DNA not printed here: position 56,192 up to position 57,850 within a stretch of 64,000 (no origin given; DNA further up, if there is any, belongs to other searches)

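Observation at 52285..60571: Ten-gene lipid-modification operon resembling bacterial furan / methylated fatty-acid pathways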

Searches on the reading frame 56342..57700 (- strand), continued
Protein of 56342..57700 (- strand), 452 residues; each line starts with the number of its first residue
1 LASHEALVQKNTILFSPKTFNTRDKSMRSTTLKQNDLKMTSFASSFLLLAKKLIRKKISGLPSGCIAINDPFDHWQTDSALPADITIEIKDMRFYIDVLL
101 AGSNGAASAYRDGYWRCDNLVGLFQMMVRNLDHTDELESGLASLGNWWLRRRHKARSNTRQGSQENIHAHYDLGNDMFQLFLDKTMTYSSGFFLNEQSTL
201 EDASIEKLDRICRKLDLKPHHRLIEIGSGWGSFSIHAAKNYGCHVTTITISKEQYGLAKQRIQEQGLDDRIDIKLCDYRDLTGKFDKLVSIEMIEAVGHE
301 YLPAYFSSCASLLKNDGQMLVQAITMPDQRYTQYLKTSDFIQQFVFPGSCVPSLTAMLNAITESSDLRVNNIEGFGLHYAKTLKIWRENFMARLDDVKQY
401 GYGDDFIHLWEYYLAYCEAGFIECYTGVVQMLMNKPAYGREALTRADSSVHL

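Call 40: get_annotated_region(hit=H67, flank=1500)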
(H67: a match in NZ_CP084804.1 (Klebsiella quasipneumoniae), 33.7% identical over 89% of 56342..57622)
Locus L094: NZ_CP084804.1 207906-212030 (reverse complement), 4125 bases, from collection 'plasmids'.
description: Klebsiella quasipneumoniae subsp. quasipneumoniae strain SB98 plasmid pKqq_SB98_1, complete sequence
organism: Klebsiella quasipneumoniae (NCBI taxid 1667327)
taxonomy: Bacteria; Pseudomonadota; Gammaproteobacteria; Enterobacterales; Enterobacteriaceae; Klebsiella; Klebsiella quasipneumoniae
host: -; source: Environment,Whole organism; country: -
typing (MOB-suite, as given by PLSDB): conjugative; replicon IncFIB; relaxase MOBH; mating-pair formation MPF_F
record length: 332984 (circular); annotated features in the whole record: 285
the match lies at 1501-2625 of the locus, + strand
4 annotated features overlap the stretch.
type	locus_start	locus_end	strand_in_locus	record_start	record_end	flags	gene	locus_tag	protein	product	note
CDS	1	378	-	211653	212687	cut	-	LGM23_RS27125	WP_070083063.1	permease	-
CDS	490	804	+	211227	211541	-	-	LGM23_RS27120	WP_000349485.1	helix-turn-helix domain-containing protein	-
CDS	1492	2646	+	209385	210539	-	cfa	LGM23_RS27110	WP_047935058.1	cyclopropane fatty acyl phospholipid synthase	-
CDS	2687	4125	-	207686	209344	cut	-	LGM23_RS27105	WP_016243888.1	glycerone kinase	-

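Call 41: get_annotated_region(hit=H76, flank=1500)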
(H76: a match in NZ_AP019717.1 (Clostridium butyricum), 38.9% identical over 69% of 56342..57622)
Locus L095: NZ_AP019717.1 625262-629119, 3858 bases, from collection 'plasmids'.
description: Clostridium butyricum strain NBRC 13949 plasmid pCBU1, complete sequence
organism: Clostridium butyricum (NCBI taxid 1492)
taxonomy: Bacteria; Bacillota; Clostridia; Eubacteriales; Clostridiaceae; Clostridium; Clostridium butyricum
host: -; source: -; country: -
typing (MOB-suite, as given by PLSDB): non-mobilizable
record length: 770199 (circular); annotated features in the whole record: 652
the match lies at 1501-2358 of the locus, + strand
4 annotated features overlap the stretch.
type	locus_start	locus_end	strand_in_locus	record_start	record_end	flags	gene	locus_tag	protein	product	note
CDS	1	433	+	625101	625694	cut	-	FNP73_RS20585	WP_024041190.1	hypothetical protein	-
CDS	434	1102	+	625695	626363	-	-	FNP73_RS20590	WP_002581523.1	FadR/GntR family transcriptional regulator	-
CDS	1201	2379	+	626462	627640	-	-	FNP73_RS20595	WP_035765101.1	cyclopropane-fatty-acyl-phospholipid synthase family protein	-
CDS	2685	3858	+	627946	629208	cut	-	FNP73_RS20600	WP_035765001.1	Zn-dependent hydrolase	-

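Call 42: get_annotated_region(hit=H87, flank=6000)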
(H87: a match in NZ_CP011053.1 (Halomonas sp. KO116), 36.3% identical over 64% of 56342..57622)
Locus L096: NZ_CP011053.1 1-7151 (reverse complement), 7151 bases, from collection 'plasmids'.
description: Halomonas sp. KO116 plasmid unnamed1, complete sequence
organism: Halomonas sp. KO116 (NCBI taxid 1504981)
taxonomy: Bacteria; Pseudomonadota; Gammaproteobacteria; Oceanospirillales; Halomonadaceae; Halomonas; Halomonas sp. KO116
host: -; source: Nile Delta Mediterranean Sea surface water; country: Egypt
typing (MOB-suite, as given by PLSDB): non-mobilizable; replicon rep_cluster_924
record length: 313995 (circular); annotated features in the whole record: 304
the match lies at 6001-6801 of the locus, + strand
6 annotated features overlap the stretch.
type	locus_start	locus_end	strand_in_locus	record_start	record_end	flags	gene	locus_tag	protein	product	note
CDS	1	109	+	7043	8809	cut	-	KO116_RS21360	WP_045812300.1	alpha/beta fold hydrolase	-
CDS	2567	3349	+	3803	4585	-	-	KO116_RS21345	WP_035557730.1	SDR family oxidoreductase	-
CDS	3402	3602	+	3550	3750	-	-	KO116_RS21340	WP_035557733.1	YHS domain-containing protein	-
CDS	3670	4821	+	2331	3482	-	-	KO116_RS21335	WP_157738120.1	NAD(P)/FAD-dependent oxidoreductase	-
CDS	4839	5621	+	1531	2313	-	fabI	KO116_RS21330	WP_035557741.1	enoyl-ACP reductase FabI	GO:0006633 - fatty acid biosynthetic process [Evidence IEA]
CDS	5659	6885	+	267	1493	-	-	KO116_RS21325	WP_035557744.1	cyclopropane-fatty-acyl-phospholipid synthase family protein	-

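Call 87: find_homologous_proteins(query=L090:5854-7188:+, max_evalue=1e-20)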
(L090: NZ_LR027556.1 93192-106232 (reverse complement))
Query L090:5854-7188:+ (444 aa): 8000 proteins with E <= 1e-20 among 8000 candidates; the best 120 are listed.
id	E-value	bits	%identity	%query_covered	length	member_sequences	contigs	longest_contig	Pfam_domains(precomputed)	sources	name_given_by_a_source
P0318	0.0e+0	1016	100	100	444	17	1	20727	PF13489.13,PF02353.27,PF13649.13,PF08241.19,PF08242.19,PF25371.2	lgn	-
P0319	5.3e-265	897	87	100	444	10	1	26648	PF13489.13,PF02353.27,PF13649.13,PF08241.19,PF08242.19,PF25371.2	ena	-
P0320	1.7e-230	784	77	100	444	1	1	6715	PF13847.13,PF13489.13,PF02353.27,PF13649.13,PF08241.19,PF08242.19,PF25371.2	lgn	-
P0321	3.8e-218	743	73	100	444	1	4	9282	PF13847.13,PF13489.13,PF02353.27,PF13649.13,PF08241.19,PF08242.19,PF25371.2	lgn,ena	-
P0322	1.1e-216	738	74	97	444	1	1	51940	PF13847.13,PF13489.13,PF02353.27,PF13649.13,PF08241.19,PF08242.19,PF25371.2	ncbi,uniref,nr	ncbi:cyclopropane-fatty-acyl-phospholipid synthase family protein [Aliiroseovarius sp.]|uniref:SAM-d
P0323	5.5e-216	736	75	97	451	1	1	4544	PF13847.13,PF13489.13,PF02353.27,PF13649.13,PF08241.19,PF08242.19,PF25371.2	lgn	-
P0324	7.9e-213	726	71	100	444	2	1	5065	PF13847.13,PF13489.13,PF02353.27,PF13649.13,PF08241.19,PF08242.19,PF25371.2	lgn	-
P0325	7.8e-210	716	71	98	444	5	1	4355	PF13847.13,PF13489.13,PF02353.27,PF13649.13,PF08241.19,PF08242.19,PF25371.2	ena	-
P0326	2.1e-209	714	71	95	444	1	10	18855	PF13847.13,PF13489.13,PF02353.27,PF13649.13,PF08241.19,PF08242.19,PF25371.2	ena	-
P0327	7.0e-208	709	71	100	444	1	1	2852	PF13847.13,PF13489.13,PF02353.27,PF13649.13,PF08241.19,PF08242.19,PF25371.2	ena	-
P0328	1.0e-207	709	70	100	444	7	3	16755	PF13847.13,PF13489.13,PF02353.27,PF13649.13,PF08241.19,PF08242.19,PF25371.2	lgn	-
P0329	9.7e-207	705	71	100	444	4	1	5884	PF13847.13,PF13489.13,PF02353.27,PF13649.13,PF01728.26,PF08241.19,PF08242.19,PF25371.2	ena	-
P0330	1.6e-206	705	71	97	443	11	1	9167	PF13847.13,PF13489.13,PF02353.27,PF13649.13,PF08241.19,PF08242.19,PF25371.2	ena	-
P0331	2.7e-206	704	72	95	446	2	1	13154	PF13847.13,PF13489.13,PF02353.27,PF13649.13,PF08241.19,PF08242.19,PF25371.2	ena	-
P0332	4.8e-205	700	69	100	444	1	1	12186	PF13847.13,PF13489.13,PF02353.27,PF13649.13,PF08241.19,PF08242.19,PF25371.2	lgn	-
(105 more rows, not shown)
